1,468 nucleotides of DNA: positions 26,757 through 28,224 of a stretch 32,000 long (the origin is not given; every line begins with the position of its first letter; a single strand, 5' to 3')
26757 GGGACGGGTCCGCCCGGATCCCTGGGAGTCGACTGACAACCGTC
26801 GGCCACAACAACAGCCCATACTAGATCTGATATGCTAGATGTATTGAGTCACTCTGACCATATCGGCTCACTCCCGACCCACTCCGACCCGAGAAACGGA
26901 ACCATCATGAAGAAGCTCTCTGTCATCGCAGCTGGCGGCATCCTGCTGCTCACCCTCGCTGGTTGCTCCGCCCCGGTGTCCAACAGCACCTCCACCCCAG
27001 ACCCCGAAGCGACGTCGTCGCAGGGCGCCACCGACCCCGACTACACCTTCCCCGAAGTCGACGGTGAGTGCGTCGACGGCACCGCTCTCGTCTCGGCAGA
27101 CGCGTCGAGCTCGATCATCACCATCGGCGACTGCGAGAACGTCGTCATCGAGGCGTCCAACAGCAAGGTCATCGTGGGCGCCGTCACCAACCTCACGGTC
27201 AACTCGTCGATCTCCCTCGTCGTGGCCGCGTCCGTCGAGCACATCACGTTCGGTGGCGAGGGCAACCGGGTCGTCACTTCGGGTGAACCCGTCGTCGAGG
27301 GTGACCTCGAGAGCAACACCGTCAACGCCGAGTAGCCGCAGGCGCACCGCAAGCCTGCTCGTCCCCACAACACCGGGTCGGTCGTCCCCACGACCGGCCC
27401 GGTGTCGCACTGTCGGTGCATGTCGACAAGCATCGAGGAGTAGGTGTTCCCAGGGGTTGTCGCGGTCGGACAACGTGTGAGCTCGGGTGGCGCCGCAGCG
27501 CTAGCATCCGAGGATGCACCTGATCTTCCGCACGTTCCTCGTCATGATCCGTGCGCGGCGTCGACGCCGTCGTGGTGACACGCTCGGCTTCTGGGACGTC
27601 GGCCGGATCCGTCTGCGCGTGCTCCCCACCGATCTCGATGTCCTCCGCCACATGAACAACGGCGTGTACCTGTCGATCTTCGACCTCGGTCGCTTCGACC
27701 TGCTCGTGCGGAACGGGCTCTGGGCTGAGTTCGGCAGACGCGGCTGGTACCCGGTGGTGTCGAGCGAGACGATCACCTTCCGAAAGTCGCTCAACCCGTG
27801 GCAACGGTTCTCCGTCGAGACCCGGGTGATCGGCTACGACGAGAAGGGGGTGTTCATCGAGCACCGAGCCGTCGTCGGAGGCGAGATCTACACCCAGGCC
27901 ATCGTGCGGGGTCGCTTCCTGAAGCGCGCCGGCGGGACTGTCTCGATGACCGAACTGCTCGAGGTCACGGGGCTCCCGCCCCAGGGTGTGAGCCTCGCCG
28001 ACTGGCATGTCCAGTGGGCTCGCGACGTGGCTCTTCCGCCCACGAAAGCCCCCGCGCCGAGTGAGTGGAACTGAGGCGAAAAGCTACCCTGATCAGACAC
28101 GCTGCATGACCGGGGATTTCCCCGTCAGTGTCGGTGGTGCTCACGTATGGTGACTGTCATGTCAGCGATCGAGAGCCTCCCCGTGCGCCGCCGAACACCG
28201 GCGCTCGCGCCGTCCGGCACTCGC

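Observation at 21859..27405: Terminator-bounded three-gene module: two tandem anchor-less Ig-repeat secreted paralogues plus a DUF3060-like lipoprotein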

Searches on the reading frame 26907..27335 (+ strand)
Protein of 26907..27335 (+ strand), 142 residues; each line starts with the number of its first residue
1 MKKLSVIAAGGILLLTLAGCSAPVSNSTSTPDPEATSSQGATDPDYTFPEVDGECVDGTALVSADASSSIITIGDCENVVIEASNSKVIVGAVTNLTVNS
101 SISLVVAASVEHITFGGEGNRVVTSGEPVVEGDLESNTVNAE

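Call 3: search_protein_families(library=pfam, proteins=[window:26907-27335:+], max_evalue=1)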
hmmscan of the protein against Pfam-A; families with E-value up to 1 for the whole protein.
window:26907-27335:+ (142 aa): 2 families
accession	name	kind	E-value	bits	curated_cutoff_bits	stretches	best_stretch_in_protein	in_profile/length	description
PF11259.13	DUF3060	-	0.0022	18.1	23.1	2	91-131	12-53/58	Protein of unknown function (DUF3060)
PF12409.13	P5-ATPase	-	0.49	11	22.7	1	72-108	51-87/125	P5-type ATPase cation transporter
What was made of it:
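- On DUF3060 (PF11259): C scores 18.1 bits against 23.1 (E 0.0022) (call 3).
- Closest known: DUF3060. Different: C itself is below the gathering score (18.1 against 23.1, call 3).
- Checked: Its DUF3060 hit is below threshold (18.1 bits against a cutoff of 23.1, call 3).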

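Call 4: search_protein_families(library=ncbifam, proteins=[window:26907-27335:+], max_evalue=1)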
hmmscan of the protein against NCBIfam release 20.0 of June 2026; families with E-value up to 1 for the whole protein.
window:26907-27335:+ (142 aa): 3 families
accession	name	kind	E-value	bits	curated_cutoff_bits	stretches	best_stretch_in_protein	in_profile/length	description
NF033216.1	lipo_YgdI_YgdR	subfamily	0.022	14.6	42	1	2-25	1-24/71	YgdI/YgdR family lipoprotein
NF041193.1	lipo_SP0191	subfamily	0.2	11.7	75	1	1-39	1-37/190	SP0191 family lipoprotein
NF047847.2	SS_mature_LptM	equivalog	0.28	11.3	27.7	1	1-20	1-20/31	LPS translocon maturation chaperone LptM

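Call 10: find_homologous_proteins(query=window:26907-27335:+)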
Query window:26907-27335:+ (142 aa): 10 proteins with E <= 0.001 among 123 candidates.
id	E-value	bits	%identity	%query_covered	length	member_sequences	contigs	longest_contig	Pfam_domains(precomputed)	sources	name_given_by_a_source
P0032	5.7e-80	283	100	100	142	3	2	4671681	-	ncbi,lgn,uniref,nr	ncbi:MAG TPA: hypothetical protein VNJ54_18425 [Plantibacter sp.]|uniref:hypothetical protein n=1 Ta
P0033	1.1e-47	179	66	99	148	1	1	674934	-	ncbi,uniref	ncbi:hypothetical protein KXS11_09915 [Plantibacter flavus]|uniref:hypothetical protein n=1 Tax=Plan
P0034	9.8e-27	111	52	99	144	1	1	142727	-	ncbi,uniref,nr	ncbi:hypothetical protein [Plantibacter sp. ME-Dv--P-122b]|uniref:hypothetical protein n=1 Tax=Plant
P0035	2.0e-26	110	58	73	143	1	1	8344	-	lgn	-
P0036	2.5e-25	107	50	100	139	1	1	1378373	-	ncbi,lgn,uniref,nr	ncbi:hypothetical protein ITJ57_18120 [Plantibacter sp. VKM Ac-2880]|uniref:hypothetical protein n=1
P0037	1.3e-24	105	50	87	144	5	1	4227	-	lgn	-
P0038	3.2e-24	103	48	100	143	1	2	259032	-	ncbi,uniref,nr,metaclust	ncbi:hypothetical protein ASF83_17655 [Plantibacter sp. Leaf171]|uniref:hypothetical protein n=1 Tax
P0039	3.4e-24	103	50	99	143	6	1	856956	-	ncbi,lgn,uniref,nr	ncbi:hypothetical protein [Plantibacter sp. VKM Ac-2876]|uniref:hypothetical protein n=1 Tax=Plantib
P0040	1.1e-23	102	48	99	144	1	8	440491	-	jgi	jgi:hypothetical protein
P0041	5.9e-23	99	49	100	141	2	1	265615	-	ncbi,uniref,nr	ncbi:hypothetical protein [Plantibacter sp. ME-Dv--P-095]|uniref:hypothetical protein n=1 Tax=Planti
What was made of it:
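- The lipoprotein family is very rare: 10 clusters were found among 5.8 billion, all from Plantibacter (call 10).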

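Call 11: find_encoding_contigs(protein=P0033, flank=10000, max_places=3)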
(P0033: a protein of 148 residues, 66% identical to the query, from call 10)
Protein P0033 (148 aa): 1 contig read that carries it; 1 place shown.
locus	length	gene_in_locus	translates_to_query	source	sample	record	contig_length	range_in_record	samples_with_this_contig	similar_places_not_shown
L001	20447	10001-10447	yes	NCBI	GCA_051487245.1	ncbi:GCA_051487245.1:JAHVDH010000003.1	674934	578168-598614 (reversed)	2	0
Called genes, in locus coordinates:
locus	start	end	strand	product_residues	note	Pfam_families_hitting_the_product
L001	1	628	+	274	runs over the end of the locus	PF00106:adh_short, PF08659:KR (faint), PF13561:adh_short_C2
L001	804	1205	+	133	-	PF13560:HTH_31, PF01381:HTH_3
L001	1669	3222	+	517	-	PF03972:MmgE_PrpD_N, PF19305:MmgE_PrpD_C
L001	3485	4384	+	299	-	PF13714:PEP_mutase, PF00463:ICL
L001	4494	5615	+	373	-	PF00285:Citrate_synt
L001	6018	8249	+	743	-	PF17936:Big_6 (faint), PF19077:Big_13 (weak)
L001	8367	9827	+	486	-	PF17936:Big_6 (faint), PF19077:Big_13 (faint)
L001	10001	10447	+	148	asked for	-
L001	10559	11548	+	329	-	-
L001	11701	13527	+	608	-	PF19077:Big_13 (faint), PF17936:Big_6 (faint), PF00704:Glyco_hydro_18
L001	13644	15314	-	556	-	PF01266:DAO (weak), PF01593:Amino_oxidase (weak), PF07992:Pyr_redox_2 (faint), PF12831:FAD_oxidored, PF13450:NAD_binding_8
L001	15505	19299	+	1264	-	PF01619:Pro_dh, PF00171:Aldedh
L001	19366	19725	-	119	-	PF00392:GntR, PF14502:HTH_41 (weak)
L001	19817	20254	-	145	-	PF13404:HTH_AsnC-type, PF13412:HTH_24, PF01037:AsnC_trans_reg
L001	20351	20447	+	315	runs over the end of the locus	PF19420:DDAH_eukar (weak)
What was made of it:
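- A GH18 enzyme sharing the tail modules in the same island (call 11).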

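Call 12: find_encoding_contigs(protein=P0036, flank=10000, max_places=3)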
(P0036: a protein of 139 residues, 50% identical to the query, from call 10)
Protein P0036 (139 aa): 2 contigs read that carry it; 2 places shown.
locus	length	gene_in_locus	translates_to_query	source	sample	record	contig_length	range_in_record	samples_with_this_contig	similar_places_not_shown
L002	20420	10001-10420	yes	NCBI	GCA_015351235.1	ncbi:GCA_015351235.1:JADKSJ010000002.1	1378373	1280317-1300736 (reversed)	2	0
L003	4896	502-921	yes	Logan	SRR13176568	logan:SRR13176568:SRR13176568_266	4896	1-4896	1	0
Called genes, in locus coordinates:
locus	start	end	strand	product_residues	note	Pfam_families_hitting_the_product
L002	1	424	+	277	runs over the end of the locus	PF00378:ECH_1, PF16113:ECH_2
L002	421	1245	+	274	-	PF00106:adh_short, PF08659:KR (weak), PF13561:adh_short_C2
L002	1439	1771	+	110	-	PF13560:HTH_31, PF01381:HTH_3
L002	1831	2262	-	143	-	-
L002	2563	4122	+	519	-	PF03972:MmgE_PrpD_N, PF19305:MmgE_PrpD_C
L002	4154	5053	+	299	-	PF13714:PEP_mutase, PF00463:ICL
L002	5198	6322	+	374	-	PF00285:Citrate_synt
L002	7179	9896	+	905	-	PF00963:Cohesin (faint), PF19077:Big_13 (faint), PF17936:Big_6 (weak)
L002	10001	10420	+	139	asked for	-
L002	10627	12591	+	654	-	PF17936:Big_6 (weak), PF19077:Big_13 (faint), PF17936:Big_6 (weak)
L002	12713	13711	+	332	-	-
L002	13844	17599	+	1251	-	PF01619:Pro_dh, PF00171:Aldedh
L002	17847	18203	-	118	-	PF00392:GntR, PF14502:HTH_41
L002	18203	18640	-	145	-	PF13404:HTH_AsnC-type, PF13412:HTH_24, PF01037:AsnC_trans_reg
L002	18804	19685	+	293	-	PF19420:DDAH_eukar (weak), PF02274:ADI (faint)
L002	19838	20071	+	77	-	-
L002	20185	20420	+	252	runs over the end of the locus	PF00535:Glycos_transf_2, PF13641:Glyco_tranf_2_3 (weak)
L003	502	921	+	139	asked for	-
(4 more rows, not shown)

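Call 13: find_encoding_contigs(protein=P0038, flank=10000, max_places=3)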
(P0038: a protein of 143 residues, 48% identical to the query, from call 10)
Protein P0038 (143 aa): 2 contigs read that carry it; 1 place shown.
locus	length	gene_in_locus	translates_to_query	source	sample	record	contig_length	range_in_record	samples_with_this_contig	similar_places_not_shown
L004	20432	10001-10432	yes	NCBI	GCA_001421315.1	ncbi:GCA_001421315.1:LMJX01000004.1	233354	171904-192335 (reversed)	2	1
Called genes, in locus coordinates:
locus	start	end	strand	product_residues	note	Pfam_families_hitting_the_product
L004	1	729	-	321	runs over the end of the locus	PF17773:UPF0176_N, PF00581:Rhodanese (weak), PF12368:Rhodanese_C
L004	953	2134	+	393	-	PF00108:Thiolase_N, PF02803:Thiolase_C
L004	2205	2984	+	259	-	PF00106:adh_short, PF01370:Epimerase (faint), PF08659:KR, PF13561:adh_short_C2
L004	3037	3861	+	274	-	PF00378:ECH_1, PF16113:ECH_2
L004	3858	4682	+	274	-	PF00106:adh_short, PF08659:KR (weak), PF13561:adh_short_C2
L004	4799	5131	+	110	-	PF13560:HTH_31, PF01381:HTH_3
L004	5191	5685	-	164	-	-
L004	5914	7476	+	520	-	PF03972:MmgE_PrpD_N, PF19305:MmgE_PrpD_C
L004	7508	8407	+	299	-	PF13714:PEP_mutase, PF00463:ICL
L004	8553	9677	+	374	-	PF00285:Citrate_synt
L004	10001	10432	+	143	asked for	-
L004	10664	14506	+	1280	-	-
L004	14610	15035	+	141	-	-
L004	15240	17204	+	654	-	PF17936:Big_6 (weak), PF19077:Big_13 (faint), PF17936:Big_6 (weak)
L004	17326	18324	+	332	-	-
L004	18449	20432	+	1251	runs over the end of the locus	PF01619:Pro_dh, PF00171:Aldedh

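Call 14: search_protein_families(library=pfam, proteins=[L001:10559-11548:+, L004:10664-14506:+, L004:14610-15035:+, L002:7179-9896:+], max_evalue=0.01)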
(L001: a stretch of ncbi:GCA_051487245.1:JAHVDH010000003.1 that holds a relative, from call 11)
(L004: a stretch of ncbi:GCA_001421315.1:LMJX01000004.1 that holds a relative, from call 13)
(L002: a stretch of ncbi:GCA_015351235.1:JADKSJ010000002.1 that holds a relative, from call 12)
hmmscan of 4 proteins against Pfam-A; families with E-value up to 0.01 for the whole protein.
L001:10559-11548:+ (329 aa): 0 families

L004:10664-14506:+ (1280 aa): 3 families
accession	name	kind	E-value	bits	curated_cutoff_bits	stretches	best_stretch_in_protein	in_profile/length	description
PF17936.7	Big_6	-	4e-28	97.9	27.6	5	1017-1066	8-56/83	Bacterial Ig domain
PF19077.6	Big_13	-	1e-22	81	27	2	836-884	28-78/102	Bacterial Ig-like domain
PF22544.2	HYDIN_VesB_CFA65-like_Ig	-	5.4e-05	23.8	25.5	0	182-204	55-77/100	HYDIN/CFA65/VesB-like, Ig-like domain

L004:14610-15035:+ (141 aa): 1 family
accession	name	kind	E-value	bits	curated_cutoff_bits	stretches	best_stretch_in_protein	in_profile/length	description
PF11259.13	DUF3060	-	0.00041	20.4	23.1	1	63-94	5-35/58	Protein of unknown function (DUF3060)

L002:7179-9896:+ (905 aa): 3 families
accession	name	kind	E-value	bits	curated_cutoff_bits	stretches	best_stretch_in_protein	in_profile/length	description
PF17936.7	Big_6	-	1.7e-29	102.3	27.6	5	642-690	8-55/83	Bacterial Ig domain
PF19077.6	Big_13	-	1.8e-20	73.7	27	2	461-509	28-78/102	Bacterial Ig-like domain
PF00963.24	Cohesin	-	4.5e-06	27.4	24.1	0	231-261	2-35/139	Cohesin domain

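Call 40: find_related_loci(query=A3, collection=genome_contigs, flank=10000)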
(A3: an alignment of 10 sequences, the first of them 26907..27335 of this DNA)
Query A3 (142 aa) in genome_contigs; peptide patterns used: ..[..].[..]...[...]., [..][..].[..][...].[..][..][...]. (x = any residue, [..] = any of these).
20 stretches matched a pattern; 5 encode a relative of the query (tblastn E <= 1e-3); 5 distinct loci.
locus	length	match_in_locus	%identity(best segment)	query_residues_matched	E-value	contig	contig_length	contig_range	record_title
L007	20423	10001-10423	66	2-142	6e-51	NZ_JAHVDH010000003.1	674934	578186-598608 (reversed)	Plantibacter flavus strain SA100 Indigo36_contig_3, whole genome shotgun sequence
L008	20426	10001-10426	52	2-142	1e-33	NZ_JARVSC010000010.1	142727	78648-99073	Plantibacter sp. ME-Dv--P-122b NODE_9_length_142727_cov_46.307524, whole genome shotgun sequence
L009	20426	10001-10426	47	2-142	5e-31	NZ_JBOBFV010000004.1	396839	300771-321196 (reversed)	Plantibacter auratus strain NBRC 15702 ctg00004, whole genome shotgun sequence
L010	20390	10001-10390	49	2-130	1e-29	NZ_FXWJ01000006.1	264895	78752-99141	Plantibacter elymi (nom. nud.) strain VKM Ac-1784, whole genome shotgun sequence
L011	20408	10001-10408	50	1-139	4e-27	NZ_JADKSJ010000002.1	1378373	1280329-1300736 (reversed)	Plantibacter sp. VKM Ac-2880 n2, whole genome shotgun sequence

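Call 45: predict_structure(alignment_id=A3)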
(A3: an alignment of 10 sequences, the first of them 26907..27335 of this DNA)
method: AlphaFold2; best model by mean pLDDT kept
length: 142 residues; sequences in the alignment: 10
mean_pLDDT: 76.6   pTM: 0.62
mean pLDDT of the five models: 76.6, 75.3, 75.2, 75.1, 74.2
residues with pLDDT >= 90: 72; 70-90: 24; 50-70: 4; < 50: 42
segments of 3 or more residues with pLDDT < 50: 1-42
pLDDT, mean of each block of 10 residues (from residue 1): 43 42 41 42 64 93 88 96 93 96 93 95 95 91 82
secondary structure, 60 per line:
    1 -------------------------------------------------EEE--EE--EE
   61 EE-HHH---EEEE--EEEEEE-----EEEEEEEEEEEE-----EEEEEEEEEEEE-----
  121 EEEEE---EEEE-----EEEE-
elements in order: E50-52 E59-62 E70-73 E76-81 E87-98 E104-115 E121-125 E129-132 E138-141
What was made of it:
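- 26907..27335 (+): Gene C, a 142-aa lipoprotein. Layout: signal peptide plus lipobox LAG|C20 (26907-26966), disordered Ser/Thr/Pro linker (aa 21-48), and a small beta-solenoid domain with the conserved pair Cys55/Cys76 (aa 49-142 = 27051-27332). AF2 pLDDT >90 for residues 50-142 and <50 for residues 1-42 (call 45).
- Closest known: DUF3060. Same: Predicted solenoid (call 45).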

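Call 50: fold_search(model_id=the predicted structure, library=pdb)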
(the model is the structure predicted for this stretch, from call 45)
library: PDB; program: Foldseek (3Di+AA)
matches with E <= 10: 54; with E <= 0.001: 0
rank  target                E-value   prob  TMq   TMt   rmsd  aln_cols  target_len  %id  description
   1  2b0r_A                4.6e-01  0.85  0.43  0.38   7.3       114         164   17  Crystal Structure of Cyclase-Associated Protein from Cryptosporidium parvum (released 2005-09-27)
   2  1kq5_A                7.7e-01  0.75  0.44  0.40   6.7       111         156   14  C-terminal Domain of Cyclase Associated Protein with PRO 505 Replaced by SER (P505S) (released 2002-01-16)
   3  1k8f_A                8.1e-01  0.38  0.36  0.33   7.8       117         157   11  CRYSTAL STRUCTURE OF THE HUMAN C-TERMINAL CAP1-ADENYLYL CYCLASE ASSOCIATED PROTEIN (released 2003-07-01)
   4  9m1m_C                9.2e-01  0.05  0.17  0.15  12.1       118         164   13  Cryo-EM structure of the TBC-DEC-Arl2-alpha-beta-tubulin complex with GDP-AlFx (released 2025-10-22)
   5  5gzt_B                1.7e+00  0.21  0.36  0.06   6.0       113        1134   18  Crystal Structure of Chitinase ChiW from Paenibacillus sp. str. FPU-7 Reveals a Novel Type of Bacterial Cell-Surface-E (released 2016-12-28)
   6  2b0r_B                1.8e+00  0.30  0.39  0.36   7.1       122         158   16  Crystal Structure of Cyclase-Associated Protein from Cryptosporidium parvum (released 2005-09-27)
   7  7uia_C                2.3e+00  0.01  0.13  0.16  12.1       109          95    8  Crystal structure of BoNT/E receptor binding domain in complex with SV2 and VHH (released 2023-04-05)
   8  3naw_B                2.9e+00  0.02  0.18  0.07  10.8       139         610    9  Crystal structure of E. coli O157:H7 effector protein NleL (released 2010-10-27)
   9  9fyr_A                3.1e+00  0.04  0.22  0.08   9.7       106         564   13  Cryo-EM structure of native SV2A in complex with TeNT-Hc, Pro-Macrobody 5 and Levetiracetam (released 2025-05-21)
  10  5awf_A                3.9e+00  0.03  0.22  0.10  12.2       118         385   10  Crystal structure of SufB-SufC-SufD complex from Escherichia coli (released 2015-11-11)
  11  4jra_D                3.9e+00  0.01  0.16  0.20  11.9       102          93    8  CRYSTAL STRUCTURE OF THE BOTULINUM NEUROTOXIN A RECEPTOR-BINDING DOMAIN IN COMPLEX WITH THE LUMINAL DOMAIN Of SV2C (released 2013-11-20)
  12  2x3h_A                4.1e+00  0.30  0.43  0.14   4.3       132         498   16  COLIPHAGE K5A LYASE (released 2010-06-02)
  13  9lhs                  4.1e+00  0.04  0.23  0.17   8.8       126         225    8  Crystal structure of an ice-binding protein from Candidatus Cryosericum odellii (released 2025-09-03)
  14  9a7k_A                4.4e+00  0.09  0.35  0.13   9.0       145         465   11  Integrative model of SUFB-SUFD by crosslinking MS and deep learning (released 2024-09-18)
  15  6es1_B                4.4e+00  0.02  0.21  0.27   9.7       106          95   12  Crystal structure of the binding domain from botulinum neurotoxin A2 bound to extracellular domain of human receptor S (released 2018-04-25)
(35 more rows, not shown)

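Call 68: search_protein_families(library=pfam, alignment_id=A4, max_evalue=0.01)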
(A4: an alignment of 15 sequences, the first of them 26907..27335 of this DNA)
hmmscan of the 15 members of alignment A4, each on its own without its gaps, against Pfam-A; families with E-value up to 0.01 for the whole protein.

A. member 1, window:26907-27335:+ (142 aa): 1 family
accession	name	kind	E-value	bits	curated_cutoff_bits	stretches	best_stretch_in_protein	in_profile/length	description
PF11259.13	DUF3060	-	0.0022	18.1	23.1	0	91-131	12-53/58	Protein of unknown function (DUF3060)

B. families by the number of members that match (of 15 scanned): 2 families
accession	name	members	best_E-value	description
PF11259.13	DUF3060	6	1.2e-07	Protein of unknown function (DUF3060)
PF10365.15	DUF2436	1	0.0044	Domain of unknown function (DUF2436)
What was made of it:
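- On DUF3060 (PF11259): Six of 15 family members reach E<=0.01, the best at 1.2e-7 (call 68).
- Closest known: DUF3060. Same: Six of 15 family members hit at E<=0.01, the best at 1.2e-7 (call 68).
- Checked: However, 6 of 15 family members hit DUF3060 at E<=0.01, the best at 1.2e-7 (call 68).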

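Call 69: search_solved_structures(query=A4, max_evalue=10)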
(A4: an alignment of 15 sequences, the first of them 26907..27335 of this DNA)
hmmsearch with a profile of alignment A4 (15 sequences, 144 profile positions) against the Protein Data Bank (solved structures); distinct sequences matched with E-value up to 10: 14.
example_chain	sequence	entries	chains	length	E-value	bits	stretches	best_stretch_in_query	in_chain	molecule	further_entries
4jwo_A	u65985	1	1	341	0.098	15.8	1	5-64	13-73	Phosphate binding protein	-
6taf_A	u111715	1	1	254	0.21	14.7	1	3-46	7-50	SLT domain-containing protein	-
6ta9_A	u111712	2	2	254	0.21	14.7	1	3-46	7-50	SLT domain-containing protein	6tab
6tad_A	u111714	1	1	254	0.21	14.7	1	3-46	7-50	SLT domain-containing protein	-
3bfq_G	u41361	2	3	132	0.32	14.1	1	30-115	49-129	Protein fimG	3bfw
5iqm_G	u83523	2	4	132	0.43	13.7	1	30-115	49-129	Protein FimG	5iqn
9vo5_B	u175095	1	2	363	0.44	13.6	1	72-133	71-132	SpaA-like prealbumin fold domain-containing protein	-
5iqo_A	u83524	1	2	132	0.47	13.5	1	30-115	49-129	Protein FimG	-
9vo4_B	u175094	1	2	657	0.74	12.9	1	72-133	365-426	SpaA-like prealbumin fold domain-containing protein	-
3jwn_G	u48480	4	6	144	1.1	12.3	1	30-115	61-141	Protein fimG | FimG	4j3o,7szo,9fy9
7mbz_E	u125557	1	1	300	1.4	12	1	8-49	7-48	Lipoprotein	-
6e14_G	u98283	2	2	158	3.5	10.7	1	35-115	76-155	Protein FimG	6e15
1y94_A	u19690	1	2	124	3.9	10.6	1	15-75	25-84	Seminal ribonuclease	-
9me4_G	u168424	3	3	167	4.6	10.3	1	30-115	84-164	Protein FimG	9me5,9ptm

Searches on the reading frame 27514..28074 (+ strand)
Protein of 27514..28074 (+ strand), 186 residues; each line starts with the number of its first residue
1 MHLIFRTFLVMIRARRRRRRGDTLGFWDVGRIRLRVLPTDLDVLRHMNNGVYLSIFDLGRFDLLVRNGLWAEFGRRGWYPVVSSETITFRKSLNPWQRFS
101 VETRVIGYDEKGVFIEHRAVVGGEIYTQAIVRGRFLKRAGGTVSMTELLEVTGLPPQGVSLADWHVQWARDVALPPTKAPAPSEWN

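Call 14: search_protein_families(library=pfam, proteins=[window:27514-28074:+], max_evalue=0.01)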
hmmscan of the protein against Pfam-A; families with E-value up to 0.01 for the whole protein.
window:27514-28074:+ (186 aa): 3 families
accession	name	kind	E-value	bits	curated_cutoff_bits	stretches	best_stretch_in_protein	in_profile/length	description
PF13279.12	4HBT_2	-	4.1e-20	72.9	25.5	1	36-141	1-109/122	Thioesterase-like superfamily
PF03061.28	4HBT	-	6.2e-05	23.7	20.6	1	46-119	3-70/79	Thioesterase superfamily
PF20791.3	Acyl-ACP_TE_C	-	0.0052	17.4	21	0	34-55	12-33/101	Acyl-ACP thioesterase C-terminal domain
